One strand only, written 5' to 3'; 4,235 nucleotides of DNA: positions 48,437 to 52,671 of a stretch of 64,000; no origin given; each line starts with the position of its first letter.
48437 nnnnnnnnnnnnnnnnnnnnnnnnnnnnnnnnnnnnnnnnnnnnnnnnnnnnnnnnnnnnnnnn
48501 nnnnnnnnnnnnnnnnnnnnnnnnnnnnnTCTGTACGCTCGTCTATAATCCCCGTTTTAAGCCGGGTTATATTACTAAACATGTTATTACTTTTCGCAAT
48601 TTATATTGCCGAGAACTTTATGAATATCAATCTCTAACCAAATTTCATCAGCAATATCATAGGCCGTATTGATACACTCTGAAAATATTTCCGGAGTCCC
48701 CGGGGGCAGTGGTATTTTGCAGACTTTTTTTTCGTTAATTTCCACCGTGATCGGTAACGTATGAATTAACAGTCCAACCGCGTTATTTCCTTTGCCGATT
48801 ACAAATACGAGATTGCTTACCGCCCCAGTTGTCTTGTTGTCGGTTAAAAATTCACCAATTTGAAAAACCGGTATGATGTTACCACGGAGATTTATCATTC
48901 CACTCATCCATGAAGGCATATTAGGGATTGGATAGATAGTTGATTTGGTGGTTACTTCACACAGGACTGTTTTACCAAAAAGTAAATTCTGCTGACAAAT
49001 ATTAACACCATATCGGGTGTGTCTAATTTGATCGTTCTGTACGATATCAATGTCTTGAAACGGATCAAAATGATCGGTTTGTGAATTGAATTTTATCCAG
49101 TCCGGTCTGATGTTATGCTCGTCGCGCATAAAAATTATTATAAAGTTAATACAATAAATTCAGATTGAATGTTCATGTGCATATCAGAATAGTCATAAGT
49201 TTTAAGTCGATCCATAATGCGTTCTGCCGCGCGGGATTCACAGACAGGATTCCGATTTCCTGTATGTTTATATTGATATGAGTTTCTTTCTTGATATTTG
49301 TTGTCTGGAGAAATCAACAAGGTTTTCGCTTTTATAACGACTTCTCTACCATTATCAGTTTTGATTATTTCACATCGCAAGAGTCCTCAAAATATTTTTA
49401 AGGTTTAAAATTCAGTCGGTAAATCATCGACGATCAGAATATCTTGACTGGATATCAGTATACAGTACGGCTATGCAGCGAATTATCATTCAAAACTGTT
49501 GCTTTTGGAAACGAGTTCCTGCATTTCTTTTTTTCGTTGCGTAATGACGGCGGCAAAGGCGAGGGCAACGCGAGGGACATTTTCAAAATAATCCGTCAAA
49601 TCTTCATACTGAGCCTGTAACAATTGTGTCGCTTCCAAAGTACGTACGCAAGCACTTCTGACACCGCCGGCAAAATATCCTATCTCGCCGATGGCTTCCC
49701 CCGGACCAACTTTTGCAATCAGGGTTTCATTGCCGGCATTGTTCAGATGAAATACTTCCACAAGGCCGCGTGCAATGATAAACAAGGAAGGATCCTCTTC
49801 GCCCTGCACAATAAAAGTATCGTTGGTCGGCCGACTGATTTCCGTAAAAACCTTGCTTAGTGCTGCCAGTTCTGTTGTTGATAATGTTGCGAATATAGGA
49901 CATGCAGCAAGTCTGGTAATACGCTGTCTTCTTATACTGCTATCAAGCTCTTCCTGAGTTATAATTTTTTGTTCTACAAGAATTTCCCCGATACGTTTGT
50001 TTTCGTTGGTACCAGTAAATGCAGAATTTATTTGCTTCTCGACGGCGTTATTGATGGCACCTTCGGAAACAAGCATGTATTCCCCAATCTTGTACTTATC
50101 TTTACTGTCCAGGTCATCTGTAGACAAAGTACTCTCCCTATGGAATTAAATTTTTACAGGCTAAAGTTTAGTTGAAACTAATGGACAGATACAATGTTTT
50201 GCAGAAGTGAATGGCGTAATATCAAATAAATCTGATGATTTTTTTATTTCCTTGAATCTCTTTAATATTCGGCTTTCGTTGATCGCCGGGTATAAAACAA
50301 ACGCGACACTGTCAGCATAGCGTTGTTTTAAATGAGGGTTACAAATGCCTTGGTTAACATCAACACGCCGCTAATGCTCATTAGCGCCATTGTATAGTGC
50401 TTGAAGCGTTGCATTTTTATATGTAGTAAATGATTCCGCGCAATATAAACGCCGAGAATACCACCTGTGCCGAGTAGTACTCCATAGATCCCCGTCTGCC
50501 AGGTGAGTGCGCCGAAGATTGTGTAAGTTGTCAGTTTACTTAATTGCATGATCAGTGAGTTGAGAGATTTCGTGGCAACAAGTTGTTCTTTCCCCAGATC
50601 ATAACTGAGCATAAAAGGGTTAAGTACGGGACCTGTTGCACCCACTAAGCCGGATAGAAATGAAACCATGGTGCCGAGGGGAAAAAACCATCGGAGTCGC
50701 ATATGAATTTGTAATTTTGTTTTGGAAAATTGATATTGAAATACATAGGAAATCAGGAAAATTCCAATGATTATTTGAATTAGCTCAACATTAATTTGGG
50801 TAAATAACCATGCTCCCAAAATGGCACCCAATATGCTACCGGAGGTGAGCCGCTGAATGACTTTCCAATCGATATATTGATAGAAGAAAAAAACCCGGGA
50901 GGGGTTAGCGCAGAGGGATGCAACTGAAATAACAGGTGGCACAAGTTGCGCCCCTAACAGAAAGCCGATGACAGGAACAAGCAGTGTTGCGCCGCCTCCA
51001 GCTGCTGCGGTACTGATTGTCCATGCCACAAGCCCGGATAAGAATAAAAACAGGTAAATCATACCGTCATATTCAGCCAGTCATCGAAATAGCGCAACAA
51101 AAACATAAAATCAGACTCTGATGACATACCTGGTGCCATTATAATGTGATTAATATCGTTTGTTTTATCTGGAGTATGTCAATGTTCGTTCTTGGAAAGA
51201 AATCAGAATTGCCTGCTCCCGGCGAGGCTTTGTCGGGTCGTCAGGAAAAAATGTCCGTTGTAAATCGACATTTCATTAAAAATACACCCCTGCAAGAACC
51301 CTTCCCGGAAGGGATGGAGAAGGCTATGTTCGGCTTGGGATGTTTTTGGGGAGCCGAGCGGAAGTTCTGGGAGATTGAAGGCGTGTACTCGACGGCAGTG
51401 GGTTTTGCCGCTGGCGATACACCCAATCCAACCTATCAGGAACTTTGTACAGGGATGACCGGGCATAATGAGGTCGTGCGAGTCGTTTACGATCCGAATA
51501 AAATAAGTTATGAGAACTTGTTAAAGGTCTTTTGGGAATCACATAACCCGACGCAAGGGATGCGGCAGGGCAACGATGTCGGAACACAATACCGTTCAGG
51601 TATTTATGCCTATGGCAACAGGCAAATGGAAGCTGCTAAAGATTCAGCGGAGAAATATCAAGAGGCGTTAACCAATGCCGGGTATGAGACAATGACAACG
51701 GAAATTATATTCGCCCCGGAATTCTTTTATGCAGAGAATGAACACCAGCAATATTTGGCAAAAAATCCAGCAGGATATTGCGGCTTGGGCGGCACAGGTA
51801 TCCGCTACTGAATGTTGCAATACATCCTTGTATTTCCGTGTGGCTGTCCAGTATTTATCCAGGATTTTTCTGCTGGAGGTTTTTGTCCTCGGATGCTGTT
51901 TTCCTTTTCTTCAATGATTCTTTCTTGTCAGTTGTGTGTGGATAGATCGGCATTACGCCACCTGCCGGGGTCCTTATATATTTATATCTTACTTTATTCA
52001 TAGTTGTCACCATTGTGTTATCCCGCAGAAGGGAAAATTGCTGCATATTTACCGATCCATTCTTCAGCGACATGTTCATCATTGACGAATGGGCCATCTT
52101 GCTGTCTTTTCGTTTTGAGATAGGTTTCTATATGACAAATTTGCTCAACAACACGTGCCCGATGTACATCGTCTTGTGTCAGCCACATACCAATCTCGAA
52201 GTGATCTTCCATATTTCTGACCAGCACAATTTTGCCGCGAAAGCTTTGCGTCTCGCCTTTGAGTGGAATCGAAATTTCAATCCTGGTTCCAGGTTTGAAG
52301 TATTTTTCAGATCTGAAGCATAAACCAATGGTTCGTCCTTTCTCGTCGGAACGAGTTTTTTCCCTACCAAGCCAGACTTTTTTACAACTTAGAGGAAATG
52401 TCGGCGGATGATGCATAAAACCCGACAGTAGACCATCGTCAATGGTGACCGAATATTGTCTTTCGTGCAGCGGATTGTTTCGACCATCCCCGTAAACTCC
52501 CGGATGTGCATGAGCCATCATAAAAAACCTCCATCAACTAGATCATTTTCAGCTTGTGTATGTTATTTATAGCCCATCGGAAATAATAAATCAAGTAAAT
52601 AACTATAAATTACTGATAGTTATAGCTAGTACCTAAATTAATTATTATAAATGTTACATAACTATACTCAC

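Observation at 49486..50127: MshEN-like c-di-GMP-binding domain fused to a cNMP-binding domain, heading a chemosensory operon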

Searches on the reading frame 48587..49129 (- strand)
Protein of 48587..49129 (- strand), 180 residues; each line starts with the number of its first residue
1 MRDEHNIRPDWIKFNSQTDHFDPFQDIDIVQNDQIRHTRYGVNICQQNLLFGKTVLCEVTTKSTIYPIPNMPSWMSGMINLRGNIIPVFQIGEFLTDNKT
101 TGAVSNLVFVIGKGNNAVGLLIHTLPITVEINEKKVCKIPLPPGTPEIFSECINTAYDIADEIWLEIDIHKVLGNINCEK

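Call 3: search_protein_families(library=pfam, proteins=[window:48587-49129:-], max_evalue=1)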
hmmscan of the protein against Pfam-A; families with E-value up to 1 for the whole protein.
window:48587-49129:- (180 aa): 1 family
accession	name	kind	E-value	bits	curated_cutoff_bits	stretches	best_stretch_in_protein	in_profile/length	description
PF01584.24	CheW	-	1.3e-14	54.4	23.5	1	57-174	20-135/138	CheW-like domain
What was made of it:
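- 48587..49129 (-): CheW-like coupling protein (context). Pfam CheW, E=1.3e-14 (call 3).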

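Call 6: search_protein_families(library=ncbifam, proteins=[window:48587-49129:-], max_evalue=1)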
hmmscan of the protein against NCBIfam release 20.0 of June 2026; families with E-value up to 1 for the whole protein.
window:48587-49129:- (180 aa): 1 family
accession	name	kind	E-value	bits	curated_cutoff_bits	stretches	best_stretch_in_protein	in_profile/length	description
NF007903.0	PRK10612.1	equivalog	0.00016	21.5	260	1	59-173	39-151/167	chemotaxis protein CheW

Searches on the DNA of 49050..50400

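Call 77: search_rna_families(source=window, start=49050, end=50400, threshold=evalue, max_evalue=1)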
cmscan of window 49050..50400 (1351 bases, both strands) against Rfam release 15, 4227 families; matches with E-value up to 1: 0.
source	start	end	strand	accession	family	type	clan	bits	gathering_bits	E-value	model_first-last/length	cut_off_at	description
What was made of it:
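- Tried and rejected: Nothing found, so no riboswitch upstream (call 77).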

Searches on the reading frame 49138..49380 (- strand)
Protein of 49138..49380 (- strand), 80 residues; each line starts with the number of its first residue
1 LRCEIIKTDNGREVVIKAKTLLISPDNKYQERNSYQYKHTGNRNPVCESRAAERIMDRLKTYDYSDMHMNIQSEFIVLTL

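Call 3: search_protein_families(library=pfam, proteins=[window:49138-49380:-], max_evalue=1)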
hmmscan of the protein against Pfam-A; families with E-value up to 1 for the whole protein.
window:49138-49380:- (80 aa): 1 family
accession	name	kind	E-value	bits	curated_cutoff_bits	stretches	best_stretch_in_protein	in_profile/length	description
PF02058.20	Guanylin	-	0.17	12.7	25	1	44-64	52-72/88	Guanylin precursor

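Call 6: search_protein_families(library=ncbifam, proteins=[window:49138-49380:-], max_evalue=1)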
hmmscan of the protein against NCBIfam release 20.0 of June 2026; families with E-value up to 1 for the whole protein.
window:49138-49380:- (80 aa): 0 families

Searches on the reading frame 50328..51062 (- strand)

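Call 3: search_protein_families(library=pfam, proteins=[window:50328-51062:-], max_evalue=1)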
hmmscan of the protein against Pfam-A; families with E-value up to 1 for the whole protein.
window:50328-51062:- (244 aa): 1 family
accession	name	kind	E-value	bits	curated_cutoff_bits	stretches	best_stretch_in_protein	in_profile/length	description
PF01925.25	TauE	-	8.3e-33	114.5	32.6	1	6-235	1-237/237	Sulfite exporter TauE/SafE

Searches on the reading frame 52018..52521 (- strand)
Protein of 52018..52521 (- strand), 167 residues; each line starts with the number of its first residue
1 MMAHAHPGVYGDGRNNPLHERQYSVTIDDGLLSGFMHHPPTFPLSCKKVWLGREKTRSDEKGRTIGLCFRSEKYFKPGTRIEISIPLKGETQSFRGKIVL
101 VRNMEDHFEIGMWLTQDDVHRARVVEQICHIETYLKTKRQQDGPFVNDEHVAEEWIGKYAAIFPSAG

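Call 55: search_protein_families(library=pfam, proteins=[window:52018-52521:-], max_evalue=0.00001)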
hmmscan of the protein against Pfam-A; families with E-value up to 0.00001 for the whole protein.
window:52018-52521:- (167 aa): 0 families

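Call 64: search_protein_families(library=pfam, proteins=[window:52018-52521:-], max_evalue=0.01)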
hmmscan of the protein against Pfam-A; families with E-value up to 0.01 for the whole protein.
window:52018-52521:- (167 aa): 1 family
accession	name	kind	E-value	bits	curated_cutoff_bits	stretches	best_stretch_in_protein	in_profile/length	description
PF07238.19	PilZ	-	0.0031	18.3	22.5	1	66-122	34-93/102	PilZ domain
